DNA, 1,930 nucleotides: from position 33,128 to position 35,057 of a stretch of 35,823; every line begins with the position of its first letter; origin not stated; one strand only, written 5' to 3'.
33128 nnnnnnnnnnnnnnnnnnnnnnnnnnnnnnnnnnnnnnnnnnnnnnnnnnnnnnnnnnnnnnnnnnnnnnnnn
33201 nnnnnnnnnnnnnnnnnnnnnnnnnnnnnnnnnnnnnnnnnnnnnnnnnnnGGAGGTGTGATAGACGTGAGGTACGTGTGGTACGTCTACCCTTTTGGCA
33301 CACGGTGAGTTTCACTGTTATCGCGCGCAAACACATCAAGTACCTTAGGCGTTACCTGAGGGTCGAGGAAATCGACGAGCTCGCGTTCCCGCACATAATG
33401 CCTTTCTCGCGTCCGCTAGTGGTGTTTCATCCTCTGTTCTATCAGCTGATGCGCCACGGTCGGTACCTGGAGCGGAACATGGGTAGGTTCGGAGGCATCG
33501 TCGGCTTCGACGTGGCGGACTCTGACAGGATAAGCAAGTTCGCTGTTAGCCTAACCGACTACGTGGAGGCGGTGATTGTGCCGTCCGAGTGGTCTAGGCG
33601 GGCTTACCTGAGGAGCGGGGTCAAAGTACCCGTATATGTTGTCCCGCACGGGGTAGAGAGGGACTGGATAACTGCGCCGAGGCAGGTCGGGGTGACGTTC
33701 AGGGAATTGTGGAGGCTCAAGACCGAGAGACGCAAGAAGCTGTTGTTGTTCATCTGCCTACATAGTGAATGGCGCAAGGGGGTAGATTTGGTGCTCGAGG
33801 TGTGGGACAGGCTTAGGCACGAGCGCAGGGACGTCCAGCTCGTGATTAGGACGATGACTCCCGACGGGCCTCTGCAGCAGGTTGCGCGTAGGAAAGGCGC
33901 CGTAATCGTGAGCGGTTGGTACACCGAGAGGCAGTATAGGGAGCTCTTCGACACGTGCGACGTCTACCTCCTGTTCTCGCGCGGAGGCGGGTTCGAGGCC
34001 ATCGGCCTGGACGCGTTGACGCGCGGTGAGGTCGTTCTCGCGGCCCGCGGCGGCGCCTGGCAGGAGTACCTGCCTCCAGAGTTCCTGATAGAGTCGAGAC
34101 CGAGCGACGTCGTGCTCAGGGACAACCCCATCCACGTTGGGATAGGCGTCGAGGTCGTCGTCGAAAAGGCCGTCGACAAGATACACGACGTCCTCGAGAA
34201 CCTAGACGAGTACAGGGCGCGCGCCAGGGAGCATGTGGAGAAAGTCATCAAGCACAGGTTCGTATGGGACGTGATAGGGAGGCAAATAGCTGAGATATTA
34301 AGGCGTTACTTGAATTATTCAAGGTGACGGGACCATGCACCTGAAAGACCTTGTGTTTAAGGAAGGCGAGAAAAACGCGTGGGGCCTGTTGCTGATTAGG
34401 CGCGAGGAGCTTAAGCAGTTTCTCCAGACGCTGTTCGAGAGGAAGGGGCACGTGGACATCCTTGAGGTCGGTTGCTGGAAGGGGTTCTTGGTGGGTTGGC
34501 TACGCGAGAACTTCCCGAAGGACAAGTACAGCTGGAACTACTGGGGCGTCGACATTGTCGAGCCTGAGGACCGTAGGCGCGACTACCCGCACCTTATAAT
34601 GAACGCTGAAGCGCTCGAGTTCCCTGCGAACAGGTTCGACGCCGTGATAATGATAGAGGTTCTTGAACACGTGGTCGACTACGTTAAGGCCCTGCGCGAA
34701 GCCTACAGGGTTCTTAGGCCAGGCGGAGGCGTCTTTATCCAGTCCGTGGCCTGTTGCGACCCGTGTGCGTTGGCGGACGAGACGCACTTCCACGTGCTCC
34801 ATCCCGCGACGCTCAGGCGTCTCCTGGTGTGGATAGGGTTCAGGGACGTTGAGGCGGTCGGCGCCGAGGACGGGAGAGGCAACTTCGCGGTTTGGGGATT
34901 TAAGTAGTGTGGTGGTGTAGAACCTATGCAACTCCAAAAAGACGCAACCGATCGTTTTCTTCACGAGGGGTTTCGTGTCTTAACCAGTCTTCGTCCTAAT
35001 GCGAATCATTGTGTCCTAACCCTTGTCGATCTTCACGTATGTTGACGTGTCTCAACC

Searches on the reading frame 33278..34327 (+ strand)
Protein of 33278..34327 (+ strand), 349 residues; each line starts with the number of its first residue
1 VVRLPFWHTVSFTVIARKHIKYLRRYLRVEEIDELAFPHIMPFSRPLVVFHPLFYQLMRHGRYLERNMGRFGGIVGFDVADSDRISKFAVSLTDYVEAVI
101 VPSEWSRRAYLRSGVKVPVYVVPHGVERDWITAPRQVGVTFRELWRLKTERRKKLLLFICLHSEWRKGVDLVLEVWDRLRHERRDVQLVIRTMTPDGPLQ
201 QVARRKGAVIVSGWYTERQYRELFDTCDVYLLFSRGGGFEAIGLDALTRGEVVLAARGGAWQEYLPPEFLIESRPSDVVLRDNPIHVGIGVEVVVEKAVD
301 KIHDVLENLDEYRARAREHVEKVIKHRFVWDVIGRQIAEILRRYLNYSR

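Call 107: search_protein_families(library=pfam, proteins=[window:33278-34327:+], max_evalue=0.001)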
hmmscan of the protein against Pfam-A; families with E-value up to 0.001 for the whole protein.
window:33278-34327:+ (349 aa): 3 families
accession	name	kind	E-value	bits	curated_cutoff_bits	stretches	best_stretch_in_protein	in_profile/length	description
PF13692.12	Glyco_trans_1_4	-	3.3e-09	37.6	27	1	154-265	2-115/142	Glycosyl transferases group 1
PF20706.3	GT4-conflict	-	8.6e-07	28.7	26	1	150-331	195-379/385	Family 4 Glycosyltransferase in conflict systems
PF00534.26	Glycos_transf_1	-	0.00027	21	26.4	1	150-264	10-130/172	Glycosyl transferases group 1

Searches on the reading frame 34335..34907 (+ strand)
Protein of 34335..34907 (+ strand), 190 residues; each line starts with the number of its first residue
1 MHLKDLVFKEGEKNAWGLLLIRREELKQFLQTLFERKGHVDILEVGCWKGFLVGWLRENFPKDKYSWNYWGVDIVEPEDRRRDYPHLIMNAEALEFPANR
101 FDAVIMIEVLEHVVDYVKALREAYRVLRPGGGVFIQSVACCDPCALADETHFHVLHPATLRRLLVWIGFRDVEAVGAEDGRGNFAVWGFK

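Call 111: search_protein_families(library=pfam, proteins=[window:34335-34907:+], max_evalue=0.001)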
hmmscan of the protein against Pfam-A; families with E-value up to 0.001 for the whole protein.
window:34335-34907:+ (190 aa): 6 families
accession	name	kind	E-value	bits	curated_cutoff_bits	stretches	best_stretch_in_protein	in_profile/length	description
PF13489.12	Methyltransf_23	-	3.3e-18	66.4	27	1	22-173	5-163/164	Methyltransferase domain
PF08241.18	Methyltransf_11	-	9.2e-17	61.9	21.2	1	43-134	1-94/95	Methyltransferase domain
PF13649.12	Methyltransf_25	-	7.5e-12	46.2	27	1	42-131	1-97/97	Methyltransferase domain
PF08242.18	Methyltransf_12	-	5.7e-11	43.5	30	1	43-132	1-97/98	Methyltransferase domain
PF13847.12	Methyltransf_31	-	7.6e-09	35.8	27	1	90-139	62-113/145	Methyltransferase domain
PF01209.24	Ubie_methyltran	-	4.1e-08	33.3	20.1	1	86-135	102-151/233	ubiE/COQ5 methyltransferase family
